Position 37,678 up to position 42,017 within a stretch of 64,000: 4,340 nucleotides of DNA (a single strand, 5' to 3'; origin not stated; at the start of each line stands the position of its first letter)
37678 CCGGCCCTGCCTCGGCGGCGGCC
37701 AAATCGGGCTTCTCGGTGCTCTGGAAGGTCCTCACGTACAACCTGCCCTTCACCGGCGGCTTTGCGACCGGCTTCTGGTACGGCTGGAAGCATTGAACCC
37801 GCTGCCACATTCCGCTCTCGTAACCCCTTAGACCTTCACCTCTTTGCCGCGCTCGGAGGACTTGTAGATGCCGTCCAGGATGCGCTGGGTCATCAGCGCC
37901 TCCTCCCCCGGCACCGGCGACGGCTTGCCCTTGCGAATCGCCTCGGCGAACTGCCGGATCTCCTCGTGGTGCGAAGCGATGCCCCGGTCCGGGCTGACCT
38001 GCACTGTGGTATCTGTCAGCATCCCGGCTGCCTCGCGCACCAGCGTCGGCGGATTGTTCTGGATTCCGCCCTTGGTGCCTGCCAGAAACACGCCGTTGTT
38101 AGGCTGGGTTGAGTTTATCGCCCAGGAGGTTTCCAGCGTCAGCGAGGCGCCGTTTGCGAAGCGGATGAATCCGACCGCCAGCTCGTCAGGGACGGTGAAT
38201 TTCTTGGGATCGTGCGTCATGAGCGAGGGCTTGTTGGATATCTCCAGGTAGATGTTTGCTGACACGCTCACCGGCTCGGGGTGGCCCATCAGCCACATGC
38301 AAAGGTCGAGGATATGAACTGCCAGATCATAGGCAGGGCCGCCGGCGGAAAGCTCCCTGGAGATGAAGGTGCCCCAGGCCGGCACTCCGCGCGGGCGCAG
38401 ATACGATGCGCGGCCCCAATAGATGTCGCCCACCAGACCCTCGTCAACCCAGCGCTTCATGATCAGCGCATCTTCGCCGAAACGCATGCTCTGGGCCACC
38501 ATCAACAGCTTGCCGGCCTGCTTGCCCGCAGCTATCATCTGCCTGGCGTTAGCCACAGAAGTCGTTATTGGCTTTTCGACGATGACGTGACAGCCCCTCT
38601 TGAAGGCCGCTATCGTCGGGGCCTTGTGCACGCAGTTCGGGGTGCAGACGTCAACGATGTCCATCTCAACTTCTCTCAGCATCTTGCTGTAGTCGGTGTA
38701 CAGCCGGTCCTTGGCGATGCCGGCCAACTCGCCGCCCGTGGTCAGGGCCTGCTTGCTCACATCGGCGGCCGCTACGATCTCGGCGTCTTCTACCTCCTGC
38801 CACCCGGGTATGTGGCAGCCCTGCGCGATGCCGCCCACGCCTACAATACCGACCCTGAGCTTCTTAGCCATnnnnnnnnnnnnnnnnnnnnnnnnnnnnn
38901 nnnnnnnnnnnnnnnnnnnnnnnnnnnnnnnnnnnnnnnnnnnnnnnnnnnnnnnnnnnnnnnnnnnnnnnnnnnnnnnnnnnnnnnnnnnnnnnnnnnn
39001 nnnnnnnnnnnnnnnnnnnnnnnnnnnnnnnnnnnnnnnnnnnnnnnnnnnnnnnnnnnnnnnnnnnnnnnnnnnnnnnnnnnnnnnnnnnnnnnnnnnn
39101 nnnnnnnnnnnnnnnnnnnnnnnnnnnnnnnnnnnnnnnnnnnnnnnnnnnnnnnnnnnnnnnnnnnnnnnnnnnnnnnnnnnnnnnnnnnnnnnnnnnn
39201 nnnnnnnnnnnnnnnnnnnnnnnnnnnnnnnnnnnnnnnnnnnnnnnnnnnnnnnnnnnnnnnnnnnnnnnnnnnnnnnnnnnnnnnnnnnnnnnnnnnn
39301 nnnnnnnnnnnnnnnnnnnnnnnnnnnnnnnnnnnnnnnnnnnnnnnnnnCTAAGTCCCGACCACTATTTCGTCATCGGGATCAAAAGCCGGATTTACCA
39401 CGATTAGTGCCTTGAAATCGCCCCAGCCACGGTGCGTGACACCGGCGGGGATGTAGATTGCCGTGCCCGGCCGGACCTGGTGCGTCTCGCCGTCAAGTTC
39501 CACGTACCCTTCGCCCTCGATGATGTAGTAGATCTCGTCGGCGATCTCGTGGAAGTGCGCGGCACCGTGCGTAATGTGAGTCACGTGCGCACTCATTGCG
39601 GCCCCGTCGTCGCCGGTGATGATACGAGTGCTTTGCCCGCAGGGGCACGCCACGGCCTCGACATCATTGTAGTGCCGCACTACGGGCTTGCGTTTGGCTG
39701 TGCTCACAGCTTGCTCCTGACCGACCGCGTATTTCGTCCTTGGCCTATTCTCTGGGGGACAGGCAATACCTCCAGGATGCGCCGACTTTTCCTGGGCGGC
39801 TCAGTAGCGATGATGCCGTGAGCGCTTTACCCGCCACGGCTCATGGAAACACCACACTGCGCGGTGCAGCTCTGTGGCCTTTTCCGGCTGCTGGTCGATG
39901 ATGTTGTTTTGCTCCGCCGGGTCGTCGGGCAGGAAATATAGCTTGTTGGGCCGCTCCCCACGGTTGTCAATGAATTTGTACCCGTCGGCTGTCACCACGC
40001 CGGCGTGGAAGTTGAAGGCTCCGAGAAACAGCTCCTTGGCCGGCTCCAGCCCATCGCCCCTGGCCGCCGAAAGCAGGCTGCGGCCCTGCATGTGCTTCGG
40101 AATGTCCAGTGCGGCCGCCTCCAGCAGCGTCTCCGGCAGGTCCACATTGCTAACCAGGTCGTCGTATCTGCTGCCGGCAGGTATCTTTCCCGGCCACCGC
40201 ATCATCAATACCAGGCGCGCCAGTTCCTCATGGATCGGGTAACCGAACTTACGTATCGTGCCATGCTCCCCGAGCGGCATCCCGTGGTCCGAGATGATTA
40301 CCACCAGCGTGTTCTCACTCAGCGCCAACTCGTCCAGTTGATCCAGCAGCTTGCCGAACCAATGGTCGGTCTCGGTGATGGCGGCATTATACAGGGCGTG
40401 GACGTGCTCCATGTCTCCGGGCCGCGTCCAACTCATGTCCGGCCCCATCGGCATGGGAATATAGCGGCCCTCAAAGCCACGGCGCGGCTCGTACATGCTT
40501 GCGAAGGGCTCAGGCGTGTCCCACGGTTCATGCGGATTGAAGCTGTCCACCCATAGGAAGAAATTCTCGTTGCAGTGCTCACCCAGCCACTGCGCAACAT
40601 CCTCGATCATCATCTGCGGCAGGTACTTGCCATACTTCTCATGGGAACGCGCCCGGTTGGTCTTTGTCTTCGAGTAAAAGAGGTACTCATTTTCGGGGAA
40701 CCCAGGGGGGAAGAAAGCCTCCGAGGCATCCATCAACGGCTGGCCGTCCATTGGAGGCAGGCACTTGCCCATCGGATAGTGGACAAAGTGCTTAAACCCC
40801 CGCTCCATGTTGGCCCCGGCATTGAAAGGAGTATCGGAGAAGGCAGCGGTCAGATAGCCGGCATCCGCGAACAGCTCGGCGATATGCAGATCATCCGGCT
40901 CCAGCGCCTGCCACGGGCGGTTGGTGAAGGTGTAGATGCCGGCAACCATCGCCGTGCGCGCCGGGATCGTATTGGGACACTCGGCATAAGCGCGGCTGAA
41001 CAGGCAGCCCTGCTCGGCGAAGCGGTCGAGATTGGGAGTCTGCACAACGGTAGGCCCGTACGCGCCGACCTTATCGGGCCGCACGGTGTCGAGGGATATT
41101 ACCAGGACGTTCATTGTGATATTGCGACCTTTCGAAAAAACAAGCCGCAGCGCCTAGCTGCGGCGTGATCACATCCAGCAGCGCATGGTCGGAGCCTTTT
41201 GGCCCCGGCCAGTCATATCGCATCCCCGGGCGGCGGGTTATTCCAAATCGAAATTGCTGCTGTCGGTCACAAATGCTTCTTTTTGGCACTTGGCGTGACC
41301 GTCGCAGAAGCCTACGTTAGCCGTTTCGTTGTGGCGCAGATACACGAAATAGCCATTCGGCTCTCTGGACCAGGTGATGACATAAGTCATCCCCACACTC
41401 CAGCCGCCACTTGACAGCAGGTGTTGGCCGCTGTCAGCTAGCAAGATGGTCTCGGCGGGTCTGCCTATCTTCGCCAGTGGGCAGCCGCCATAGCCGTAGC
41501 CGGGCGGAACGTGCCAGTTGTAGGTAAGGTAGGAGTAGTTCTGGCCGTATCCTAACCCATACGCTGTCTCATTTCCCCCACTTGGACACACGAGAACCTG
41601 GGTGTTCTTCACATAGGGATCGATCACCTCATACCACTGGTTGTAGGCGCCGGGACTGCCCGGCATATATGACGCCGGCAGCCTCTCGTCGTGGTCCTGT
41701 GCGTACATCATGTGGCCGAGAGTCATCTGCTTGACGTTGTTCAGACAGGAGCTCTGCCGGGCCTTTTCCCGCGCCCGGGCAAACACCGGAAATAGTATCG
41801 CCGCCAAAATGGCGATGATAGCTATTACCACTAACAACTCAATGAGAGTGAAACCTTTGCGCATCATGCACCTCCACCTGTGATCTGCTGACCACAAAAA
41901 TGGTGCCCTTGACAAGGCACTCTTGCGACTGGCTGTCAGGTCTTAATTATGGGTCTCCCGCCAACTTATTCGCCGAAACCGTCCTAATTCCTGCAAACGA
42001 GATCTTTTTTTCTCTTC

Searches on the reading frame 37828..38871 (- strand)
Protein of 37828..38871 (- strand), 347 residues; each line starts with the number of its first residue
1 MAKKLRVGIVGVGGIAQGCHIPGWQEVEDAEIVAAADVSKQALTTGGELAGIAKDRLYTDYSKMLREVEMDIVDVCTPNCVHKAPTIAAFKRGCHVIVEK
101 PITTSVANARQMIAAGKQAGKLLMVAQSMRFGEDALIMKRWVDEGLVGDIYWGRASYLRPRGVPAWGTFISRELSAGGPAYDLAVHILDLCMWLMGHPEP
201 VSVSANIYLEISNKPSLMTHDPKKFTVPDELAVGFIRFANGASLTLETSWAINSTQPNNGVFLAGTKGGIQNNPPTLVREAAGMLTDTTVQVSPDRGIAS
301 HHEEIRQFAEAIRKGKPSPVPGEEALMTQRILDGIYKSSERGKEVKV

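Call 18: search_protein_families(library=pfam, proteins=[window:37828-38871:-])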
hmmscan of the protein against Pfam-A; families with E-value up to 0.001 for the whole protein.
window:37828-38871:- (347 aa): 3 families
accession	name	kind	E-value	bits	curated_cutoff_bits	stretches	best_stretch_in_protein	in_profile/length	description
PF01408.29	GFO_IDH_MocA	-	1.9e-25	90.3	24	1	5-126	1-119/120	Oxidoreductase family, NAD-binding Rossmann fold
PF22725.1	GFO_IDH_MocA_C3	-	4.6e-20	72.3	27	1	138-270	4-123/124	GFO/IDH/MocA C-terminal domain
PF02894.22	GFO_IDH_MocA_C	-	1.7e-19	70.9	22.9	1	143-347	5-218/218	Oxidoreductase family, C-terminal alpha/beta domain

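Call 28: find_encoding_contigs(protein=window:37828-38871:-, flank=3000, max_places=10)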
Protein window:37828-38871:- (347 aa): 1 contig read that carries it; 1 place shown.
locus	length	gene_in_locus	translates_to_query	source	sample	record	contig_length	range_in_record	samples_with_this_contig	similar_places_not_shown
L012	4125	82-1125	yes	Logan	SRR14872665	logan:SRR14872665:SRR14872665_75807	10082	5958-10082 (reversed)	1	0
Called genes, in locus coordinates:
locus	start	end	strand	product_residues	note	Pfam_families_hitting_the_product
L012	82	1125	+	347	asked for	PF01408:GFO_IDH_MocA, PF02894:GFO_IDH_MocA_C, PF22725:GFO_IDH_MocA_C3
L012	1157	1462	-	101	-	PF04930:FUN14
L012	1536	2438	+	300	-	PF00990:GGDEF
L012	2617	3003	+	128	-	PF00072:Response_reg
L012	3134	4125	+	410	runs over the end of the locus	PF01041:DegT_DnrJ_EryC1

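Call 36: find_homologous_proteins(query=window:37828-38871:-, max_evalue=1e-60)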
Query window:37828-38871:- (347 aa): 1542 proteins with E <= 1e-60 among 5959 candidates; the best 120 are listed.
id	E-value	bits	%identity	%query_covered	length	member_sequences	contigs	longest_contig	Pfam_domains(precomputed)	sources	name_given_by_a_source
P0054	5.4e-223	757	96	100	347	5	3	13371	PF01408.29,PF22725.2,PF02894.23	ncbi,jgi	-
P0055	1.5e-206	703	88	100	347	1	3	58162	PF01408.29,PF22725.2,PF02894.23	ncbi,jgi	-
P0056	5.2e-192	655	82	100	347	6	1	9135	PF01408.29,PF22725.2,PF02894.23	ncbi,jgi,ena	-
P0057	2.5e-191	653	81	100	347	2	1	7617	PF01408.29,PF22725.2,PF02894.23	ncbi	-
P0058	6.1e-190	649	81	100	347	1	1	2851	PF01408.29,PF22725.2,PF02894.23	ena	-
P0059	7.5e-187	638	78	100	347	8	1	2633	PF01408.29,PF22725.2,PF02894.23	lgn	-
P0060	3.0e-170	584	73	100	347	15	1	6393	PF01408.29,PF22725.2,PF02894.23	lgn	-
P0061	9.8e-170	582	71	100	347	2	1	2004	PF01408.29,PF22725.2,PF02894.23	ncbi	-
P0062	9.2e-161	553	70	100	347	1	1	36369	PF01408.29,PF22725.2,PF02894.23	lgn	-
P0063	6.8e-160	550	69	100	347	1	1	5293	PF01408.29,PF22725.2,PF02894.23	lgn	-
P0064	2.6e-159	548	68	100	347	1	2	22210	PF01408.29,PF22725.2,PF02894.23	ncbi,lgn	-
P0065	1.5e-157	542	68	100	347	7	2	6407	PF01408.29,PF22725.2,PF02894.23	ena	-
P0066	2.2e-157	542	67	100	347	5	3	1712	PF01408.29,PF22725.2,PF02894.23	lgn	-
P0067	6.2e-156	537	67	100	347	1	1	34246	PF01408.29,PF22725.2,PF02894.23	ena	-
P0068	1.3e-155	536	68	100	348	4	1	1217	PF01408.29,PF22725.2,PF02894.23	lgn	-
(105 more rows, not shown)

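Call 37: find_encoding_contigs(protein=P0054, flank=3500, max_places=6)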
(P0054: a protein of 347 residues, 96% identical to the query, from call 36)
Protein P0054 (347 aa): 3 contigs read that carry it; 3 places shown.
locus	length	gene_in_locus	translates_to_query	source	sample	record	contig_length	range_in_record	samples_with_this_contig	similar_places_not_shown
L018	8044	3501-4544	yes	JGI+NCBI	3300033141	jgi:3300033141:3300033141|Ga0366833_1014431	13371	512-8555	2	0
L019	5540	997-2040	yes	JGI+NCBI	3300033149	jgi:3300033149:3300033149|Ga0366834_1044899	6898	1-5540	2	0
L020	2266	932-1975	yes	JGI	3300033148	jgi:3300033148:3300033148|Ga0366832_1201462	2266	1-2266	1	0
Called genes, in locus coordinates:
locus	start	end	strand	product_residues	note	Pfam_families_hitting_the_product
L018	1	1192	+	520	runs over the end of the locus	PF02638:GHL10 (weak)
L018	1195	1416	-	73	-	-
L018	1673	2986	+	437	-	PF00884:Sulfatase, PF01663:Phosphodiest (weak), PF16347:SGSH_C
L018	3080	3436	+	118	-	PF06339:Ectoine_synth (weak), PF02311:AraC_binding (weak), PF07883:Cupin_2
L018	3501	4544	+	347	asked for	PF01408:GFO_IDH_MocA, PF02894:GFO_IDH_MocA_C, PF22725:GFO_IDH_MocA_C3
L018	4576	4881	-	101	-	PF04930:FUN14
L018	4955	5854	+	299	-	PF00990:GGDEF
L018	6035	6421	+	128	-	PF00072:Response_reg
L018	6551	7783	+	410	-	PF01041:DegT_DnrJ_EryC1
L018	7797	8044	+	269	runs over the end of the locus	PF01663:Phosphodiest, PF00884:Sulfatase, PF01676:Metalloenzyme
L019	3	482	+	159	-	PF16347:SGSH_C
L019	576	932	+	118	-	PF06339:Ectoine_synth (weak), PF02311:AraC_binding (weak), PF07883:Cupin_2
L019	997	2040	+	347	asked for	PF01408:GFO_IDH_MocA, PF02894:GFO_IDH_MocA_C, PF22725:GFO_IDH_MocA_C3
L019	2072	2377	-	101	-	PF04930:FUN14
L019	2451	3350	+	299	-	PF00990:GGDEF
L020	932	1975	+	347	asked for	PF01408:GFO_IDH_MocA, PF02894:GFO_IDH_MocA_C, PF22725:GFO_IDH_MocA_C3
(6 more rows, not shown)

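Call 38: find_encoding_contigs(protein=P0055, flank=3500, max_places=6)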
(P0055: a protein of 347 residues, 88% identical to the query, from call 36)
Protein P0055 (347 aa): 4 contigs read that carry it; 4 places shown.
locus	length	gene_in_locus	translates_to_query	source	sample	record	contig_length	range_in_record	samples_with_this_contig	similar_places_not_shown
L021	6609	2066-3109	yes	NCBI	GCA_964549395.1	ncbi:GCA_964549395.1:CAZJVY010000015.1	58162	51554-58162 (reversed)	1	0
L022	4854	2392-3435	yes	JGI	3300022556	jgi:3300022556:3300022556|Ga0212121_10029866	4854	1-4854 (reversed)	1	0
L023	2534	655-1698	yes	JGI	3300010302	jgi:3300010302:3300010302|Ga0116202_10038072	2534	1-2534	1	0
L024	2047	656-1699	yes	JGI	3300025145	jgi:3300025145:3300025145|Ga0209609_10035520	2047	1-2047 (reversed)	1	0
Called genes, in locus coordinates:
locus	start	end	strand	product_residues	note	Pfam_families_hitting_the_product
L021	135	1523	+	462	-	PF00884:Sulfatase, PF01663:Phosphodiest (faint), PF16347:SGSH_C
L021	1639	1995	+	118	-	PF06339:Ectoine_synth (weak), PF07883:Cupin_2, PF05899:Cupin_3 (faint)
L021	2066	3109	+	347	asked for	PF01408:GFO_IDH_MocA, PF02894:GFO_IDH_MocA_C, PF22725:GFO_IDH_MocA_C3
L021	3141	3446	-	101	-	PF04930:FUN14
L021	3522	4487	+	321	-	PF00990:GGDEF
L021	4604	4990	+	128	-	PF00072:Response_reg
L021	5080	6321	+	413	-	PF01041:DegT_DnrJ_EryC1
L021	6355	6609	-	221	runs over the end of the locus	PF07963:N_methyl (weak)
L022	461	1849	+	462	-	PF00884:Sulfatase, PF01663:Phosphodiest (faint), PF16347:SGSH_C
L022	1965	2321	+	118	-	PF06339:Ectoine_synth (weak), PF07883:Cupin_2, PF05899:Cupin_3 (faint)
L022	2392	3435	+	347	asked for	PF01408:GFO_IDH_MocA, PF02894:GFO_IDH_MocA_C, PF22725:GFO_IDH_MocA_C3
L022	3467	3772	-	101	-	PF04930:FUN14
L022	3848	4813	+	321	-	PF00990:GGDEF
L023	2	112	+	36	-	?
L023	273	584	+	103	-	PF06339:Ectoine_synth (weak), PF07883:Cupin_2, PF05899:Cupin_3 (weak)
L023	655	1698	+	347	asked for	PF01408:GFO_IDH_MocA, PF02894:GFO_IDH_MocA_C, PF22725:GFO_IDH_MocA_C3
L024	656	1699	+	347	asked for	PF01408:GFO_IDH_MocA, PF02894:GFO_IDH_MocA_C, PF22725:GFO_IDH_MocA_C3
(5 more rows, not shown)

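Call 63: find_encoding_contigs(protein=P0056, flank=6000, max_places=4)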
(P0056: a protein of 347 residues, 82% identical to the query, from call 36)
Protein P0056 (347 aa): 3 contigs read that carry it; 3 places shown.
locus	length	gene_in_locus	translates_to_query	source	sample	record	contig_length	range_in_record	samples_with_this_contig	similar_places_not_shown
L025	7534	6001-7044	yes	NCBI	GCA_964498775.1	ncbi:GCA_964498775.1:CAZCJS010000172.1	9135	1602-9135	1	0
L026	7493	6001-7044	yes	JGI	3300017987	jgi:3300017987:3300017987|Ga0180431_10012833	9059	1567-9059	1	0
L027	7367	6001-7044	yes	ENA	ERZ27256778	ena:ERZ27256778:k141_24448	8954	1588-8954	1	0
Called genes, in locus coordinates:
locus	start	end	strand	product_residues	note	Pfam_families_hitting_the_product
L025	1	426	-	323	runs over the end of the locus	PF01408:GFO_IDH_MocA, PF02894:GFO_IDH_MocA_C, PF22725:GFO_IDH_MocA_C3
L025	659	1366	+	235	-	PF11209:LmeA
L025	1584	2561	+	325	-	PF01261:AP_endonuc_2, PF03786:UxuA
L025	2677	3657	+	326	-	PF01261:AP_endonuc_2, PF03786:UxuA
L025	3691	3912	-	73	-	-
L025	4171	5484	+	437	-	PF00884:Sulfatase, PF01663:Phosphodiest (weak), PF16347:SGSH_C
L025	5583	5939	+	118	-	PF06339:Ectoine_synth, PF02311:AraC_binding (weak), PF07883:Cupin_2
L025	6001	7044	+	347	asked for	PF01408:GFO_IDH_MocA, PF02894:GFO_IDH_MocA_C, PF22725:GFO_IDH_MocA_C3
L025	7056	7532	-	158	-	PF00583:Acetyltransf_1, PF13673:Acetyltransf_10, PF13508:Acetyltransf_7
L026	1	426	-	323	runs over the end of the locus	PF01408:GFO_IDH_MocA, PF02894:GFO_IDH_MocA_C, PF22725:GFO_IDH_MocA_C3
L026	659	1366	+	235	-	PF11209:LmeA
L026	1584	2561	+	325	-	PF01261:AP_endonuc_2, PF03786:UxuA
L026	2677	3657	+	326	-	PF01261:AP_endonuc_2, PF03786:UxuA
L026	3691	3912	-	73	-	-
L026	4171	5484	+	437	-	PF00884:Sulfatase, PF01663:Phosphodiest (weak), PF16347:SGSH_C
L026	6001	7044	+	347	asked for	PF01408:GFO_IDH_MocA, PF02894:GFO_IDH_MocA_C, PF22725:GFO_IDH_MocA_C3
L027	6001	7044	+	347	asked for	PF01408:GFO_IDH_MocA, PF02894:GFO_IDH_MocA_C, PF22725:GFO_IDH_MocA_C3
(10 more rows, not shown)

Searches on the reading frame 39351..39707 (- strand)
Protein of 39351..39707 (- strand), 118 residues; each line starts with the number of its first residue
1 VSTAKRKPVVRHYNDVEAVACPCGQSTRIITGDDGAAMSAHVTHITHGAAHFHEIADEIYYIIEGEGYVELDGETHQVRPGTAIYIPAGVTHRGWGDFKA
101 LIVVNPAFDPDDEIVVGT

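Call 18: search_protein_families(library=pfam, proteins=[window:39351-39707:-])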
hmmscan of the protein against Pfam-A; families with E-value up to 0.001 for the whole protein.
window:39351-39707:- (118 aa): 7 families
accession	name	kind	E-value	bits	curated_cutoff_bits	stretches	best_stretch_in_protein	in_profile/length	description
PF07883.17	Cupin_2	-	1.4e-12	47.5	27.2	1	48-93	11-55/70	Cupin domain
PF02311.25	AraC_binding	-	1.9e-09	37.8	21.1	1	47-95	16-62/135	AraC-like ligand binding domain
PF05899.18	Cupin_3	-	3.5e-07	30.3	23.5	1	37-91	6-61/74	EutQ-like cupin domain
PF06339.18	Ectoine_synth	-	3.8e-07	30.8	27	1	19-107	16-110/127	Ectoine synthase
PF06249.18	EutQ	-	7.4e-06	26.3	21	1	26-90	65-129/152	Ethanolamine utilisation protein EutQ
PF21621.3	MPI_cupin_dom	-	8.6e-05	22.9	27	1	49-90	21-63/79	Mannose-6-phosphate isomerase, cupin domain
PF00190.28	Cupin_1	-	0.00014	21.9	22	1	50-92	48-97/151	Cupin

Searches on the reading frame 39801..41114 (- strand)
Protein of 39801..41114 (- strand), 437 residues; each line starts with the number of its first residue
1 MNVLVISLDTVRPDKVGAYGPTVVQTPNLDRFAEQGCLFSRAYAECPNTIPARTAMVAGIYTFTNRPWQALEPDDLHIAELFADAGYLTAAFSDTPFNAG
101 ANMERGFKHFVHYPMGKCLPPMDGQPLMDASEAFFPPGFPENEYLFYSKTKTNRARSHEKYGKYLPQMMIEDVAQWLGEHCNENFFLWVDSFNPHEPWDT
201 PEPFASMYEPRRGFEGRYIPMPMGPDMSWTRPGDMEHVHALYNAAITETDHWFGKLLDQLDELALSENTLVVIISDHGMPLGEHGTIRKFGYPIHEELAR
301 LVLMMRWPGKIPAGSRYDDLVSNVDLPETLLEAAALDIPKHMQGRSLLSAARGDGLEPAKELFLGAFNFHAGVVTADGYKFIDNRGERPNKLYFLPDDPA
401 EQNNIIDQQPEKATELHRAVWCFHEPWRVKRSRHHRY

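Call 18: search_protein_families(library=pfam, proteins=[window:39801-41114:-])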
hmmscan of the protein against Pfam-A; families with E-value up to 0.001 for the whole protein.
window:39801-41114:- (437 aa): 4 families
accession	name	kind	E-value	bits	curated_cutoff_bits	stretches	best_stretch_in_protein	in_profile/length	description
PF00884.28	Sulfatase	-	8.4e-41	140.7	25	1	2-334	2-299/301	Sulfatase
PF16347.10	SGSH_C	-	2.3e-17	64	29.3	1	282-412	1-138/154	N-sulphoglucosamine sulphohydrolase, C-terminal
PF01663.27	Phosphodiest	-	1.3e-11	45.1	23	1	241-280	183-222/342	Type I phosphodiesterase / nucleotide pyrophosphatase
PF02995.22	DUF229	-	0.00085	18.6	25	0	237-285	302-349/496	Protein of unknown function (DUF229)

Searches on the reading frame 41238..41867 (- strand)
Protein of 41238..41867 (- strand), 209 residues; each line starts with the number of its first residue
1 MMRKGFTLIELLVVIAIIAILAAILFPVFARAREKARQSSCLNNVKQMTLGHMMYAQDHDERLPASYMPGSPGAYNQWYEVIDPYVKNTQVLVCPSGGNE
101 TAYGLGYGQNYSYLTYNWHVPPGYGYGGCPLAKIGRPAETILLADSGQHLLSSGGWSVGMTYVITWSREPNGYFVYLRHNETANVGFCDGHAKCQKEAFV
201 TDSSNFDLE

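Call 89: search_protein_families(library=pfam, proteins=[window:41238-41867:-], max_evalue=0.00001)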
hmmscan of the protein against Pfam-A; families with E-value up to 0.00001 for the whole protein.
window:41238-41867:- (209 aa): 2 families
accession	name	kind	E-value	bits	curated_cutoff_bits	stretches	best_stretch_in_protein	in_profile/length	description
PF07596.16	SBP_bac_10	-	1e-10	42.5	23.3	1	31-86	2-60/268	Protein of unknown function (DUF1559)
PF07963.17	N_methyl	-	1.4e-08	34.4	21.2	1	2-26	3-27/27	Prokaryotic N-terminal methylation motif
